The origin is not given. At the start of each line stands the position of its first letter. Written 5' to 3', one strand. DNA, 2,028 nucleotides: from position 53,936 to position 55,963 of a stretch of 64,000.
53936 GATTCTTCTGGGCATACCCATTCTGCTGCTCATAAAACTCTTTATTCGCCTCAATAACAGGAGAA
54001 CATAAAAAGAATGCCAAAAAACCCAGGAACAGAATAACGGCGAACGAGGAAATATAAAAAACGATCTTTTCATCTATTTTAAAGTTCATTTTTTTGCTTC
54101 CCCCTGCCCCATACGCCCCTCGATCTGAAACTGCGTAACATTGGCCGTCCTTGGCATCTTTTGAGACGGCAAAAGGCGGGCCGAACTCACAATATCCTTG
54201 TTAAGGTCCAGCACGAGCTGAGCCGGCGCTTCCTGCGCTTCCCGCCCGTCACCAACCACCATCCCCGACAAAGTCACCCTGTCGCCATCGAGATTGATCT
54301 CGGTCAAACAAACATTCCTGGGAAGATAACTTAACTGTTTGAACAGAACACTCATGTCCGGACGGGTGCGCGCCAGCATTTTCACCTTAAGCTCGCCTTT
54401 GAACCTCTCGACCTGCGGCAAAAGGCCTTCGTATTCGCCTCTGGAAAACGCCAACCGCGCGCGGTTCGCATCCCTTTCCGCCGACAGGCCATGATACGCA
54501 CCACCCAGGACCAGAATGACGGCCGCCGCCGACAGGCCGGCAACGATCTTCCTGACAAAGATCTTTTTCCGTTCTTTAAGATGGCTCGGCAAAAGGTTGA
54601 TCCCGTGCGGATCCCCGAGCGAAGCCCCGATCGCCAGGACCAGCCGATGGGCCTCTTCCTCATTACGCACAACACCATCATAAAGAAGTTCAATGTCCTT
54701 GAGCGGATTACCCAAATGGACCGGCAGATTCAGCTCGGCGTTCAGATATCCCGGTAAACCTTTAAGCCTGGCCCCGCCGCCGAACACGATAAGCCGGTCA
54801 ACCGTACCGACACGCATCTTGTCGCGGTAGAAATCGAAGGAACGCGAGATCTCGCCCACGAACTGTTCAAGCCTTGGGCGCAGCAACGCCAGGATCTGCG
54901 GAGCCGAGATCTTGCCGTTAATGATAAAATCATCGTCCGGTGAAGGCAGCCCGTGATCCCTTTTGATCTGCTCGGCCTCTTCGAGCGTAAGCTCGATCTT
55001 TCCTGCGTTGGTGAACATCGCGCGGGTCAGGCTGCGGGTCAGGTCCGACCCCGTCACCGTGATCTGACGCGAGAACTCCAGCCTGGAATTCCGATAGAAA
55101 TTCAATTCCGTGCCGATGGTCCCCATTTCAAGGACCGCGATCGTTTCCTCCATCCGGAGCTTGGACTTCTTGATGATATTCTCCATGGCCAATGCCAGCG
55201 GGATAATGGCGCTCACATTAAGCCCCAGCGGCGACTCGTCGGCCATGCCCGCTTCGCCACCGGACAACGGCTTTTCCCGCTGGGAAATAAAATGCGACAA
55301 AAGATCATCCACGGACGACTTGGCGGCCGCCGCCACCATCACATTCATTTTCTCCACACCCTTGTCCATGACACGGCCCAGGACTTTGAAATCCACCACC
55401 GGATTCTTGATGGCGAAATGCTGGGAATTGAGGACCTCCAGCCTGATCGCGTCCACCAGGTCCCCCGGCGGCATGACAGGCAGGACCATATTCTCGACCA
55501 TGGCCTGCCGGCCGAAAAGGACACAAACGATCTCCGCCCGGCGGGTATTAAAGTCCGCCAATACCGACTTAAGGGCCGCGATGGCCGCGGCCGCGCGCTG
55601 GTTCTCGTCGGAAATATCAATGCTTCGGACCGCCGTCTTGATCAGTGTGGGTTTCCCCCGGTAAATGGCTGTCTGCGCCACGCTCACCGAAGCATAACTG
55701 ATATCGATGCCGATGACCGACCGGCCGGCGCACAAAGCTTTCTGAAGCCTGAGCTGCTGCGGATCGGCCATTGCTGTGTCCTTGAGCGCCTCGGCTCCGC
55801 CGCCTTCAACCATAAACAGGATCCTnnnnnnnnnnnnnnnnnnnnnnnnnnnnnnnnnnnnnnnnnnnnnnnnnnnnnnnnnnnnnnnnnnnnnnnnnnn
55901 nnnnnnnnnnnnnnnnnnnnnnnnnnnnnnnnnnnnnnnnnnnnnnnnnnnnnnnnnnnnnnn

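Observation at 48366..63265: Compact type IV pilus / T2SS-like cluster running directly into two large Stig1-repeat cysteine-rich secreted proteins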

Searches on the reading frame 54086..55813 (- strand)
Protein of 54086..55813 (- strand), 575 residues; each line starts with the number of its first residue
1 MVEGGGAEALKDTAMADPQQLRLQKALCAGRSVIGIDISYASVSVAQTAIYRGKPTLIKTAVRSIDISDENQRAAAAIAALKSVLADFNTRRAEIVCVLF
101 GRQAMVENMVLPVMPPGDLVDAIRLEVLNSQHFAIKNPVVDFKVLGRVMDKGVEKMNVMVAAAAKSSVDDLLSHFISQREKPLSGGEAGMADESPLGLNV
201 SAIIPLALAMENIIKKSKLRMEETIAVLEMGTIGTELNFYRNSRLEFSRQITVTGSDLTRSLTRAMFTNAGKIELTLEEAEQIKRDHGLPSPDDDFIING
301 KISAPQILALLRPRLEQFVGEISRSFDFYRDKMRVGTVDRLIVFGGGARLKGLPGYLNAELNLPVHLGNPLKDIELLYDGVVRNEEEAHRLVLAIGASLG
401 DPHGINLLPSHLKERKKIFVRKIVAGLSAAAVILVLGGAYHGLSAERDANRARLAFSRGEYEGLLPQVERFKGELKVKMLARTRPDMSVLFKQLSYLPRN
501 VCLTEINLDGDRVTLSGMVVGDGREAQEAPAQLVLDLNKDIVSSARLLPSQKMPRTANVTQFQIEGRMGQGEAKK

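Call 5: search_protein_families(library=pfam, proteins=[window:54086-55813:-], max_evalue=0.01)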
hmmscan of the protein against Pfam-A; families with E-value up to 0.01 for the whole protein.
window:54086-55813:- (575 aa): 4 families
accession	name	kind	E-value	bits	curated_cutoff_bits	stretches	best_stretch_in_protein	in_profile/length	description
PF11104.14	PilM_2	-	2.4e-22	79.8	27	1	35-397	1-335/340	Type IV pilus assembly protein PilM;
PF14450.12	FtsA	-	7.7e-07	30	31.8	1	226-378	1-114/127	Cell division protein FtsA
PF19487.4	DUF6023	-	0.0012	19.1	26.8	1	429-525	14-107/150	Family of unknown function (DUF6023)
PF06723.19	MreB_Mbl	-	0.0016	17.8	27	1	301-369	236-305/327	MreB/Mbl protein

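Call 7: search_protein_families(library=ncbifam, proteins=[window:54086-55813:-], max_evalue=0.01)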
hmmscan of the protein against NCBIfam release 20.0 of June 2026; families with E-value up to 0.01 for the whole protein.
window:54086-55813:- (575 aa): 4 families
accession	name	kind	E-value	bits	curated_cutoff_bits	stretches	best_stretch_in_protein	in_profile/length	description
TIGR01175.1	pilM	subfamily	3.5e-30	105.2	133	1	32-397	4-343/348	type IV pilus assembly protein PilM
NF045709.1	Amuc_1101_fam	equivalog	8.8e-22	77.6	650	1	65-449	42-399/608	Amuc_1101 family PilM-like pilus complex protein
TIGR01174.1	ftsA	equivalog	7e-05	22.1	175.85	1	223-371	196-348/371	cell division protein FtsA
NF010540.1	PRK13929.1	exception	0.00092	18.4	515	1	305-374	245-316/334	rod-share determining protein MreBH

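Call 12: find_homologous_proteins(query=window:54086-55813:-, max_evalue=0.00001)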
Query window:54086-55813:- (575 aa): 17 proteins with E <= 0.00001 among 8000 candidates.
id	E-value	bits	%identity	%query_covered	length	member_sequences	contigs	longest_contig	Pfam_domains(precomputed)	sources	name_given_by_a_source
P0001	4.8e-216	737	100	60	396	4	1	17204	PF11104.15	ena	-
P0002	1.7e-179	616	50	96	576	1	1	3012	PF14450.13,PF11104.15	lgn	-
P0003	1.9e-179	616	52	96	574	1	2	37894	PF06723.20,PF14450.13,PF11104.15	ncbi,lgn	-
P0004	6.1e-176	604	51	98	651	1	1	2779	PF06723.20,PF14450.13,PF11104.15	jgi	jgi:type IV pilus assembly protein PilM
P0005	3.4e-175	602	52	98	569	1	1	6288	PF06723.20,PF14450.13,PF11104.15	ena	-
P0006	6.6e-170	584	50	96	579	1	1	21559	PF14450.13,PF11104.15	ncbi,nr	ncbi:MAG: pilus assembly protein PilM [Candidatus Omnitrophica bacterium]|nr:pilus assembly protein 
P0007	1.4e-167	577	51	92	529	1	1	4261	PF14450.13,PF11104.15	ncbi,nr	ncbi:MAG: pilus assembly protein PilM, partial [Elusimicrobia bacterium]|nr:pilus assembly protein P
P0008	4.3e-152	526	45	96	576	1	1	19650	PF06723.20,PF14450.13,PF11104.15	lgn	-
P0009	2.3e-130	454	40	94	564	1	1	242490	PF06723.20,PF14450.13,PF05137.19,PF11104.15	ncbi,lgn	-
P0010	1.0e-124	435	42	93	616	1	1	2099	PF06723.20,PF14450.13,PF05137.19,PF11104.15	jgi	-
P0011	3.1e-115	404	50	72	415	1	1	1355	PF06723.20,PF14450.13,PF11104.15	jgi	jgi:hypothetical protein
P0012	3.4e-99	351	38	88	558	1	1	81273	PF11104.15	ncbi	-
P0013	1.5e-57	214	31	85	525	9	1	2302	PF06723.20,PF14450.13,PF11104.15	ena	-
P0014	1.1e-22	99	26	62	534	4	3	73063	PF06723.20,PF14450.13,PF05137.19,PF11104.15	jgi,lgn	-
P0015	2.7e-13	68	25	71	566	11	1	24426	PF06723.20,PF14450.13,PF11104.15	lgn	-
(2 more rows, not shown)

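Call 16: find_related_loci(query=A2, collection=genome_contigs, flank=10000)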
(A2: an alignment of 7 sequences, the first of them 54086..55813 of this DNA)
Query A2 (575 aa) in genome_contigs; peptide patterns used: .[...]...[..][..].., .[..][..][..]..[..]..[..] (x = any residue, [..] = any of these).
161 stretches matched a pattern; 12 encode a relative of the query (tblastn E <= 1e-3); 10 distinct loci.
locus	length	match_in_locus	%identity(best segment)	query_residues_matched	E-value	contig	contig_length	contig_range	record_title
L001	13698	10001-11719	53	1-575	0e+0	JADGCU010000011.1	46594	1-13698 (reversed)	MAG: Candidatus Omnitrophota bacterium isolate nXXbin4 nXX_bin4_NODE_70_length_46594_cov_5.995058, whole genome shotgun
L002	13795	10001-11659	52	18-571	0e+0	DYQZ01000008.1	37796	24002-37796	MAG TPA_asm: Candidatus Omnitrophus sp. isolate SulCav_GS10_10_48_10 SulCav_GS10_10_669_length_37796_cov_5_713521, whole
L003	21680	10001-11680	51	9-566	0e+0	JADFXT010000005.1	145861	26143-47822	MAG: Candidatus Omnitrophota bacterium isolate nDJH15bin6 nDJH15_bin6_NODE_5_length_145861_cov_6.592168, whole genome sh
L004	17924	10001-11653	50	19-569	1e-179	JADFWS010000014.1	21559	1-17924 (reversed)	MAG: Candidatus Omnitrophota bacterium isolate nCal2bin1 nCal2_bin1_NODE_14_length_21559_cov_3.008379, whole genome shot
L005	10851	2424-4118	51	10-574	1e-179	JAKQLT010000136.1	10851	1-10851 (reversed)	MAG: Candidatus Omnitrophota bacterium isolate USDV_maxbin.202 k141_1054218, whole genome shotgun sequence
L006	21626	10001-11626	42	12-566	8e-134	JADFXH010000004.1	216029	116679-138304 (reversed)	MAG: Candidatus Omnitrophota bacterium isolate nDJH13bin20 nDJH13_bin20_NODE_4_length_216029_cov_9.374494, whole genome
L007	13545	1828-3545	49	1-573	4e-147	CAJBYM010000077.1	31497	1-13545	MAG: Candidatus Omnitrophica bacterium isolate Loc090907-5m_bin-489 genome assembly, contig: bin-489:077/139, whole geno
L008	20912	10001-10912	21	30-370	4e-6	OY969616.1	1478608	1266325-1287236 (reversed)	MAG: uncultured bacterium isolate MFD04463.bin.c.16 genome assembly, chromosome: 1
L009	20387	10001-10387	23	225-371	3e-5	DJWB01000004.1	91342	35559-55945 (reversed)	MAG TPA_asm: Patescibacteria group bacterium UBA6241 UBA6241_contig_32198, whole genome shotgun sequence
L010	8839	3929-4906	23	29-375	2e-4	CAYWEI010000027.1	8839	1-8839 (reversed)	MAG TPA_asm: uncultured Candidatus Saccharibacteria bacterium isolate SRP285395_co1_9 genome assembly, contig: NODE_1366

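Call 32: search_protein_families(library=pfam, proteins=[L005:5141-6619:+, L007:4592-6037:+, L003:12769-14559:+, L003:14691-15509:+, L006:13997-14803:+, L005:6648-7892:-, L005:7828-9570:-, L005:9590-10810:-, L004:12704-13852:-], max_evalue=0.001)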
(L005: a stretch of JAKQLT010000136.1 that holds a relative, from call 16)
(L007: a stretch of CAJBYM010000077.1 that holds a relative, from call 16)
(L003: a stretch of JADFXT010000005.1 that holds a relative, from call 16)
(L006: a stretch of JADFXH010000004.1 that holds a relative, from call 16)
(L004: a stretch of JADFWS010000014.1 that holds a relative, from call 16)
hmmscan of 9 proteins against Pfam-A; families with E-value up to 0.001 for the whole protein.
L005:5141-6619:+ (492 aa): 3 families
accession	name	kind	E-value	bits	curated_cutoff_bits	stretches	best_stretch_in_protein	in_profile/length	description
PF02661.23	Fic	-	3.4e-13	50.7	24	1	150-261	1-93/93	Fic/DOC family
PF08334.16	T2SSG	-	2.1e-05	25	21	1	366-450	2-94/108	Type II secretion system (T2SS), protein G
PF07963.17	N_methyl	-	0.00035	20.5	21.2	1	341-363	5-27/27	Prokaryotic N-terminal methylation motif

L007:4592-6037:+ (481 aa): 3 families
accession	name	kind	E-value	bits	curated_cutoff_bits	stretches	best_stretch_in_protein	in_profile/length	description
PF02661.23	Fic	-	1.6e-12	48.5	24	1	130-236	1-92/93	Fic/DOC family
PF08334.16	T2SSG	-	3.7e-09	37.1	21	1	342-442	2-99/108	Type II secretion system (T2SS), protein G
PF07963.17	N_methyl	-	0.00012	21.9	21.2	1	317-338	5-26/27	Prokaryotic N-terminal methylation motif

L003:12769-14559:+ (596 aa): 1 family
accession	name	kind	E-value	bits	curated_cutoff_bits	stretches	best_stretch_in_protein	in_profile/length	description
PF09852.15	DUF2079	-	1.3e-39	137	28.2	1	37-455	8-458/459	Predicted membrane protein (DUF2079)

L003:14691-15509:+ (272 aa): 2 families
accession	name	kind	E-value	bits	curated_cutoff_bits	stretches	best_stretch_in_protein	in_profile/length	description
PF01145.31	Band_7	-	2.5e-41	142.1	23.6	1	37-207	2-176/176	SPFH domain / Band 7 family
PF13421.11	Band_7_1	-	9.8e-07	29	24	1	112-192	130-209/211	SPFH domain-Band 7 family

L006:13997-14803:+ (268 aa): 2 families
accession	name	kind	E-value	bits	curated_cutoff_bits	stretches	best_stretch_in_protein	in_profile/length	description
PF00005.33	ABC_tran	-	5.9e-24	85.7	25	1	28-182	1-137/137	ABC transporter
PF13304.12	AAA_21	-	5.7e-14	53.3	27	1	124-213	219-300/304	AAA domain, putative AbiEii toxin, Type IV TA system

L005:6648-7892:- (414 aa): 4 families
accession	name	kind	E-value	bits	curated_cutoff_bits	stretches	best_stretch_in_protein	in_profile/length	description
PF13091.12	PLDc_2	-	1.6e-37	128.7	27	2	268-407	2-129/132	PLD-like domain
PF07894.18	SACK1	-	7.9e-12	45.7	21.4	2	62-218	103-265/274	Scaffolding anchor of CK1 domain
PF11495.14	Regulator_TrmB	-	1.4e-05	24.9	22.2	0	81-131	8-58/233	Archaeal transcriptional regulator TrmB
PF13090.12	PP_kinase_C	-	1.6e-05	24.9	25.8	0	86-134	18-66/172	Polyphosphate kinase C-terminal domain 2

L005:7828-9570:- (580 aa): 0 families

L005:9590-10810:- (406 aa): 1 family
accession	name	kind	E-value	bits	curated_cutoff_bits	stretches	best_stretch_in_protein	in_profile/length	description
PF00078.32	RVT_1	-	4.5e-18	66.1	29.6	1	75-284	1-205/205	Reverse transcriptase (RNA-dependent DNA polymerase)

L004:12704-13852:- (382 aa): 1 family
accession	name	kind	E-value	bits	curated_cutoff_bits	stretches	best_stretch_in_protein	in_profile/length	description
PF09852.15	DUF2079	-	1.5e-09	37.9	28.2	1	63-199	261-414/459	Predicted membrane protein (DUF2079)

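Call 47: find_related_loci(query=A2, collection=metagenome_contigs, flank=10000)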
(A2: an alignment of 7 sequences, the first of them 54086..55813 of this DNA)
Query A2 (575 aa) in metagenome_contigs; peptide patterns used: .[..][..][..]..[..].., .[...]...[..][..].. (x = any residue, [..] = any of these).
346 stretches matched a pattern; 15 encode a relative of the query (tblastn E <= 1e-3); 15 distinct loci.
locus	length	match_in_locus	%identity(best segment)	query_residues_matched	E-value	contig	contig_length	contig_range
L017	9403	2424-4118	51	10-574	7e-180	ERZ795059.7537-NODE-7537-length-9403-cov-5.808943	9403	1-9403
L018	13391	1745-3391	44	21-574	1e-143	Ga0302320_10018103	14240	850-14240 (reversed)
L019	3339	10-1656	44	21-574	2e-149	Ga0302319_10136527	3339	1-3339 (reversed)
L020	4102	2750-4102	45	23-472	9e-133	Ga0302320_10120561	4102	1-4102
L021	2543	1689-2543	54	10-294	5e-104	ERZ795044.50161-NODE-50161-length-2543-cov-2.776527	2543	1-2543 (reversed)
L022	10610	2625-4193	33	27-564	1e-90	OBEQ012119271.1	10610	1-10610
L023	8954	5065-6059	45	18-351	7e-88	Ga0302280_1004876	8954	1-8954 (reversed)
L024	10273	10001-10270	41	18-107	9e-16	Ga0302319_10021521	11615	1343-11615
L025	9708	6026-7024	22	15-376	3e-11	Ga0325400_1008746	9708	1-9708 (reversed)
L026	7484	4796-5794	22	15-376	8e-11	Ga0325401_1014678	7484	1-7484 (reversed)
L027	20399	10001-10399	27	225-375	6e-9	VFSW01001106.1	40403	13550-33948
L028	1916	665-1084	25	221-374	4e-9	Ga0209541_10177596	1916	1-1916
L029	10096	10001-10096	63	17-48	6e-7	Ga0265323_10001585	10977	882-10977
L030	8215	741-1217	26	222-399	2e-6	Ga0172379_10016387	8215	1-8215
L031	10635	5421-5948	23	197-370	1e-5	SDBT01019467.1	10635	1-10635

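Call 55: search_solved_structures(query=window:54086-55813:-, max_evalue=0.01)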
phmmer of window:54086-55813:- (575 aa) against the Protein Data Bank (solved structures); distinct sequences matched with E-value up to 0.01: 4.
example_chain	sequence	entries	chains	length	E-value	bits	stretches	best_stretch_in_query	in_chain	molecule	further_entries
2ych_A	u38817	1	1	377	9.8e-15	57.4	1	74-372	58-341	COMPETENCE PROTEIN PILM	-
3jc8_Ma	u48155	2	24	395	3.9e-14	55.5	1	26-376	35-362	Type IV pilus biogenesis protein PilM | PilM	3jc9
5eou_A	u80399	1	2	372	1.8e-09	40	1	31-399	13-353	Type 4 fimbrial biogenesis protein PilM,Type 4 fimbrial biogenesis protein PilN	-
5eox_A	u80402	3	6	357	3.1e-09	39.3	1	31-377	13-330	Type 4 fimbrial biogenesis protein PilM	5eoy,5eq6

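Call 80: search_protein_families(library=padloc, proteins=[L005:6648-7892:-, L005:7828-9570:-, L005:9590-10810:-], max_evalue=0.001)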
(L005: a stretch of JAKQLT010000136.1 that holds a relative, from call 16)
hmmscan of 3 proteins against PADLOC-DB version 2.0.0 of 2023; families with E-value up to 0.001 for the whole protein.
L005:6648-7892:- (414 aa): 6 families
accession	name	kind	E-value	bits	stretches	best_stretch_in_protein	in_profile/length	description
PDLC02614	DrmC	-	3.6e-17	60.6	2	253-388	14-130/153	DrmC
PDLC02591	DrmC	-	2.2e-09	34.9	1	68-191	97-220/260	DrmC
PDLC02595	DrmC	-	3e-07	28.4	1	109-176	147-218/269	DrmC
PDLC02605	DrmC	-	5e-06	24.3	1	252-405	102-255/270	DrmC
PDLC02607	DrmC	-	0.00025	18.4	1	88-192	115-224/265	DrmC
PDLC02589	DrmC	-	0.00028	18.1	0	93-131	120-159/264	DrmC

L005:7828-9570:- (580 aa): 0 families

L005:9590-10810:- (406 aa): 30 families (the best 25 are shown)
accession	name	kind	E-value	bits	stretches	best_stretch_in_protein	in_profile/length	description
PDLC01136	RT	-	9.4e-42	141.3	1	7-285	3-259/263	RT (reverse transcriptase)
PDLC03764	RT_UG26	-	1.3e-38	130.8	1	47-399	35-395/398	DRT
PDLC02063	Cas1_IIIb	-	1e-34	118.1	1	56-338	48-316/617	-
PDLC03754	RT_UG17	-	1.1e-24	85.1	1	22-337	16-308/429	DRT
PDLC03779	RT_UG4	-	2.2e-23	80.8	1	130-327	103-302/307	DRT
PDLC03766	Drt9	-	1.8e-21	74.5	1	66-337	84-355/488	DRT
PDLC03771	RT_UG32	-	3.9e-18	63.4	1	41-273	54-287/521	DRT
PDLC03755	RT_UG18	-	1.4e-15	55.6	1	92-286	70-263/295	DRT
PDLC03756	RT_UG19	-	6e-15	53.3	1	6-390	3-378/562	DRT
PDLC03757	Drt2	-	1.7e-14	51.7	1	188-388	285-455/502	DRT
PDLC03765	RT_UG27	-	2e-14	51.4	1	55-361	42-347/420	DRT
PDLC01607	RT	-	2.5e-14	51.8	1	75-284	1-161/161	"CAS-I,CAS-II,CAS-III,CAS-IV,CAS-V,CAS-VI; acquisition_associated"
PDLC03778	RT_UG39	-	1.7e-13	48.4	2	30-168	84-227/541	DRT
PDLC03688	HEase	-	4.5e-13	46.8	1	45-261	58-268/599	homing endonuclease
PDLC03758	RT_UG20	-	6.9e-12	43.2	1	119-274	124-271/511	DRT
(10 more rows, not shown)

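Call 91: search_solved_structures(query=A1, max_evalue=10)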
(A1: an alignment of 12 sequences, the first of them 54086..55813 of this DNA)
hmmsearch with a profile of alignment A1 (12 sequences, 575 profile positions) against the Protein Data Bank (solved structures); distinct sequences matched with E-value up to 10: 18.
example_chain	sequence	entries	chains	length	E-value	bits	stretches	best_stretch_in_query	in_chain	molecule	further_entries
3jc8_Ma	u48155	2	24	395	5.3e-33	117.6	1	21-381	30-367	Type IV pilus biogenesis protein PilM | PilM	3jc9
2ych_A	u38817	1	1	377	1.6e-31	112.7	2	223-400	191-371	COMPETENCE PROTEIN PILM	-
5eou_A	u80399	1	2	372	1e-28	103.5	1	30-410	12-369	Type 4 fimbrial biogenesis protein PilM,Type 4 fimbrial biogenesis protein PilN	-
5eox_A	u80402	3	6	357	3.7e-27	98.3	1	30-401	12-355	Type 4 fimbrial biogenesis protein PilM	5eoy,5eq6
7zpt_M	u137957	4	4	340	1.7e-06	30.1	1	227-373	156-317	Cell shape-determining protein MreB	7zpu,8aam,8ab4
8azg_M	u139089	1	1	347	1.8e-06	30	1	227-373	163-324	Cell shape-determining protein MreB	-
4czf_A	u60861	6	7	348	8.5e-06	27.8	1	227-377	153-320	ROD SHAPE-DETERMINING PROTEIN MREB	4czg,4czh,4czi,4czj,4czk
4cze_A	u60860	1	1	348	8.6e-06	27.7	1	227-377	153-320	ROD SHAPE-DETERMINING PROTEIN MREB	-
4czl_A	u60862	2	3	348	3.3e-05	25.8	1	227-377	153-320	ROD SHAPE-DETERMINING PROTEIN MREB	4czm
3wt0_A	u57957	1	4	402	0.00013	23.9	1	214-371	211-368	Cell division protein FtsA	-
3wqt_A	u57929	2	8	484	0.00017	23.5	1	217-371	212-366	Cell division protein FtsA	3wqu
7q6g_A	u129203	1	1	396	0.0018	20.1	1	188-268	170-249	Cell division protein FtsA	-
7e1c_A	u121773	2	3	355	0.0058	18.4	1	227-370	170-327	Cell shape-determining protein MreB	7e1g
1jce_A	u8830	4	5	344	0.0082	17.9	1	226-374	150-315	ROD SHAPE-DETERMINING PROTEIN MREB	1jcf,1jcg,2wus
7q6f_A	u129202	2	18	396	0.015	17.1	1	189-372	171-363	Cell division protein FtsA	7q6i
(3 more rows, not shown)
